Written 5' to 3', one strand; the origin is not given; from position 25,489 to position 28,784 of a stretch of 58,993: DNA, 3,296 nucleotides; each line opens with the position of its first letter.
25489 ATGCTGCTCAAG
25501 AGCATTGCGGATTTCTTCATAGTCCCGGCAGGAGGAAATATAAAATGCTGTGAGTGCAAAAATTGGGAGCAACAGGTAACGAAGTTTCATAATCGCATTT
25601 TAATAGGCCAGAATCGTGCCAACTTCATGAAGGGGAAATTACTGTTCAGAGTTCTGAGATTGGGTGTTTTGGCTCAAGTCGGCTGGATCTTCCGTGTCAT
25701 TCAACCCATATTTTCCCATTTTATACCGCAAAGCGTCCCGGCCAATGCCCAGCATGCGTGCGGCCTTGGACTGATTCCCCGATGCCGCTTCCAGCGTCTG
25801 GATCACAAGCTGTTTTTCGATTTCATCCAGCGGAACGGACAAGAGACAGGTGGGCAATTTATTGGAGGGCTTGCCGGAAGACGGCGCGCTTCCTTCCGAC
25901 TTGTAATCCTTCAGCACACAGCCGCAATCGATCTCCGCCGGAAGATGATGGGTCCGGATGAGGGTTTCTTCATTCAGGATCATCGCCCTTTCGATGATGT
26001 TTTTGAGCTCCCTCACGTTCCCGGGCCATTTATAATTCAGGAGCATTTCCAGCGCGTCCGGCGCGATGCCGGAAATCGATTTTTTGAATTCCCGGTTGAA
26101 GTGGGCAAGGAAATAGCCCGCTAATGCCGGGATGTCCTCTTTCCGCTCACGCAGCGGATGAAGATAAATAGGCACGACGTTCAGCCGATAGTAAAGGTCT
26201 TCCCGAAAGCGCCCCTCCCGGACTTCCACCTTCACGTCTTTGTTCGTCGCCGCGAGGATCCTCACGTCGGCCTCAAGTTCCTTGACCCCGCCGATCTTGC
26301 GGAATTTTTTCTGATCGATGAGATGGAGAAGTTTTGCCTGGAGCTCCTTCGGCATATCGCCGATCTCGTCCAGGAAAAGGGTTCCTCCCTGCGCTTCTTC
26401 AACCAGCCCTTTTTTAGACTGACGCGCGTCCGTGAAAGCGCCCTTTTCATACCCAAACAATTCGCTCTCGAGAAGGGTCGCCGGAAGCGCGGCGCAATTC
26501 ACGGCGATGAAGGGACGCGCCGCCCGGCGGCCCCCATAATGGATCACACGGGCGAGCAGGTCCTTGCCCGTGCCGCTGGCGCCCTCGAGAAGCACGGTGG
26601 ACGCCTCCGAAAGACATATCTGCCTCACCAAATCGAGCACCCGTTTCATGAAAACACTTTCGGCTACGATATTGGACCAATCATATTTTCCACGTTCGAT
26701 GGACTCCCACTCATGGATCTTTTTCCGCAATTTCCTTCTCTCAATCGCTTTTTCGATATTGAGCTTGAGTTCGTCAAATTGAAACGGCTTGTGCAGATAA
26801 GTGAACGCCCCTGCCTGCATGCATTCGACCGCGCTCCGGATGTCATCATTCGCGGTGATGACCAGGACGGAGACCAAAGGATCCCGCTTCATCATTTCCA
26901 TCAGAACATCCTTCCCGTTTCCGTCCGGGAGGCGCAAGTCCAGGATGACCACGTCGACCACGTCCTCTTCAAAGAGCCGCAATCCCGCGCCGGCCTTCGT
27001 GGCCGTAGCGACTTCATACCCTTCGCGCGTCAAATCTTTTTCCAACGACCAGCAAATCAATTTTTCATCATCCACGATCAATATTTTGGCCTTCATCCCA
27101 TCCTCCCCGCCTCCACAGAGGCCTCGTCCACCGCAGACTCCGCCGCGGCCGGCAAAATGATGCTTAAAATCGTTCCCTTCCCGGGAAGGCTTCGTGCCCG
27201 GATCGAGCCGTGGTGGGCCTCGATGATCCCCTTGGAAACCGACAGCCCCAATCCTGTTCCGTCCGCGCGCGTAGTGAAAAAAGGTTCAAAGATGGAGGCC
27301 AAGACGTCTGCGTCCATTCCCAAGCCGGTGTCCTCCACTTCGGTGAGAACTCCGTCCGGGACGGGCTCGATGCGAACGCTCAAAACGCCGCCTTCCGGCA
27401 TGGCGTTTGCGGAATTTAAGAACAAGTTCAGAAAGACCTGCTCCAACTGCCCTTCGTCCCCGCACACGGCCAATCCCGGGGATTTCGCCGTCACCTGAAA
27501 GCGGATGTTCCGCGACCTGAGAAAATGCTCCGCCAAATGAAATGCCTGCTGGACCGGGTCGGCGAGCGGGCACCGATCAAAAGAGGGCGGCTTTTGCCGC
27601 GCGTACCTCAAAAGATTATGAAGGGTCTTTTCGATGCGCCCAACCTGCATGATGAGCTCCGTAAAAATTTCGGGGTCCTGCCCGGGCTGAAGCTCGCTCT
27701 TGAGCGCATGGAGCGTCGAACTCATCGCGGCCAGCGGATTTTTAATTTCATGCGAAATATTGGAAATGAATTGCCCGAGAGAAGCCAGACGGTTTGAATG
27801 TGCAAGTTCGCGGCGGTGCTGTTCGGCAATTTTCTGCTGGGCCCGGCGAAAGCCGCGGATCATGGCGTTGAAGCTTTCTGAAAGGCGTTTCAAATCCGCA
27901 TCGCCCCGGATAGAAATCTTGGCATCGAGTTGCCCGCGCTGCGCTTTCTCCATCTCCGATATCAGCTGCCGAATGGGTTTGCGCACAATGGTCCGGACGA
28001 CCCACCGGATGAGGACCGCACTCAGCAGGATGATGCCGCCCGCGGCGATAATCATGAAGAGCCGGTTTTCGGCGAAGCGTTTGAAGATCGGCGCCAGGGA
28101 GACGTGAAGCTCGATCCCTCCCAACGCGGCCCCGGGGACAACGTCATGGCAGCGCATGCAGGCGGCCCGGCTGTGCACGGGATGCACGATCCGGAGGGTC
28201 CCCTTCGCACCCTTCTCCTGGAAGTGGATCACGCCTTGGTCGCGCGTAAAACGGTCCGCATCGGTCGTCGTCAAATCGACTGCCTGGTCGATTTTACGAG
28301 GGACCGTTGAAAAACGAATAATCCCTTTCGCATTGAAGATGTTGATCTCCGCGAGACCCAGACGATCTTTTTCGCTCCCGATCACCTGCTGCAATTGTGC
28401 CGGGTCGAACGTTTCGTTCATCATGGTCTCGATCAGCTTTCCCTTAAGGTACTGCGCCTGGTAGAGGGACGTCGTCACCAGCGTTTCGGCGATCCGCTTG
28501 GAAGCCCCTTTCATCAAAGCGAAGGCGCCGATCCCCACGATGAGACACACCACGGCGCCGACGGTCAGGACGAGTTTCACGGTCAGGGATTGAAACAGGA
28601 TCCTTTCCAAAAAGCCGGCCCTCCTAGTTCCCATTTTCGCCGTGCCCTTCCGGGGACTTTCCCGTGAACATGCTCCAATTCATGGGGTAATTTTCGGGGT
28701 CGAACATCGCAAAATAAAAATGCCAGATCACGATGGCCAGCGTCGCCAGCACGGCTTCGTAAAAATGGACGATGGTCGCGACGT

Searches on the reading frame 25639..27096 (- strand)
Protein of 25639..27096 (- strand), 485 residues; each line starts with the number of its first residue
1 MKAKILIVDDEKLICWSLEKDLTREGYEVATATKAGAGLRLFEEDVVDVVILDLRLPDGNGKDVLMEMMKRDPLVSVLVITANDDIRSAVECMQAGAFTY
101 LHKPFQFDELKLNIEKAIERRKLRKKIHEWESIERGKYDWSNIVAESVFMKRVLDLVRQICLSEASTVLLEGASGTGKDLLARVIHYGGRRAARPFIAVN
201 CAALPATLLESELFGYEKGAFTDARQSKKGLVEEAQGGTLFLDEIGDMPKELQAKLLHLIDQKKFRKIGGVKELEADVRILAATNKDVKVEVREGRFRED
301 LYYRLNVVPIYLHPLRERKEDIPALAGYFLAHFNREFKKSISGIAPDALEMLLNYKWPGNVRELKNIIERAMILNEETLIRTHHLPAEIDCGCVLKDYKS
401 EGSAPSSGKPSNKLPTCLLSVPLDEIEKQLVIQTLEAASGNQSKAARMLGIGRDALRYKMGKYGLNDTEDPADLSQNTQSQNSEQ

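Call 14: search_protein_families(library=pfam, proteins=[window:25639-27096:-], max_evalue=0.001)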
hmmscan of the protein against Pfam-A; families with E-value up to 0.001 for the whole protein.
window:25639-27096:- (485 aa): 8 families
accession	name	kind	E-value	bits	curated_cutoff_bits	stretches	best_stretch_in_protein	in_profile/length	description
PF00158.32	Sigma54_activat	-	4.1e-66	222.2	20.2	1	144-310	2-167/168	Sigma-54 interaction domain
PF25601.1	AAA_lid_14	-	3.4e-29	100.9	27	1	316-389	1-74/87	AAA+ ATPase lid domain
PF00072.30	Response_reg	-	4.1e-27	95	30.2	1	5-114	1-110/111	Response regulator receiver domain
PF14532.12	Sigma54_activ_2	-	4.7e-16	59.7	25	1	153-315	10-138/138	Sigma-54 interaction domain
PF02954.25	HTH_8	-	1.7e-15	56.9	22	1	423-463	2-42/42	Bacterial regulatory protein, Fis family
PF07728.20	AAA_5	-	1.5e-07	31.9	22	1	168-286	2-123/139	AAA domain (dynein-related subfamily)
PF00004.35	AAA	-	4.8e-05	24.2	21.2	1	168-299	1-125/131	ATPase family associated with various cellular activities (AAA)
PF01078.27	Mg_chelatase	-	0.00089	19.1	20.3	0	225-285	95-157/207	Magnesium chelatase, subunit ChlI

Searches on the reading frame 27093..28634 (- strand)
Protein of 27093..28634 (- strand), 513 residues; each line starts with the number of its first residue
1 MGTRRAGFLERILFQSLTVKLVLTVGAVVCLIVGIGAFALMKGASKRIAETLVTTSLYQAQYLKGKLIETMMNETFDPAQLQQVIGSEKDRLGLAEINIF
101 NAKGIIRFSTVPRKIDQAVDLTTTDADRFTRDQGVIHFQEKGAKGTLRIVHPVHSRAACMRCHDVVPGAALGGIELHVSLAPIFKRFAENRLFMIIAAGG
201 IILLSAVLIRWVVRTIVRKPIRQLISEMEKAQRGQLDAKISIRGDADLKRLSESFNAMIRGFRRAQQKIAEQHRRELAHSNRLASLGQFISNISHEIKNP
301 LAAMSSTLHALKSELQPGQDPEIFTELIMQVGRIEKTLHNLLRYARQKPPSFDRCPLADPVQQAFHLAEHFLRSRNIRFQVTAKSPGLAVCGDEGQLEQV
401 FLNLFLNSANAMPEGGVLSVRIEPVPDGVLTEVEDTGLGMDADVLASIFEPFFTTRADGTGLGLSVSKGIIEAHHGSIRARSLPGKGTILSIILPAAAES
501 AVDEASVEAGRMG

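Call 14: search_protein_families(library=pfam, proteins=[window:27093-28634:-], max_evalue=0.001)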
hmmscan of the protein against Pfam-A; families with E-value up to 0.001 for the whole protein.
window:27093-28634:- (513 aa): 3 families
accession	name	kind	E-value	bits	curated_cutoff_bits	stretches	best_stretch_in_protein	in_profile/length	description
PF02518.31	HATPase_c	-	1.2e-23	84.1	26.4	1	392-496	1-109/111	Histidine kinase-, DNA gyrase B-, and HSP90-like ATPase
PF00512.31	HisKA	-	2.5e-12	47.1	26.9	1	286-347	2-63/66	His Kinase A (phospho-acceptor) domain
PF00672.30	HAMP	-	1e-06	29.4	25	1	217-260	6-49/53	HAMP domain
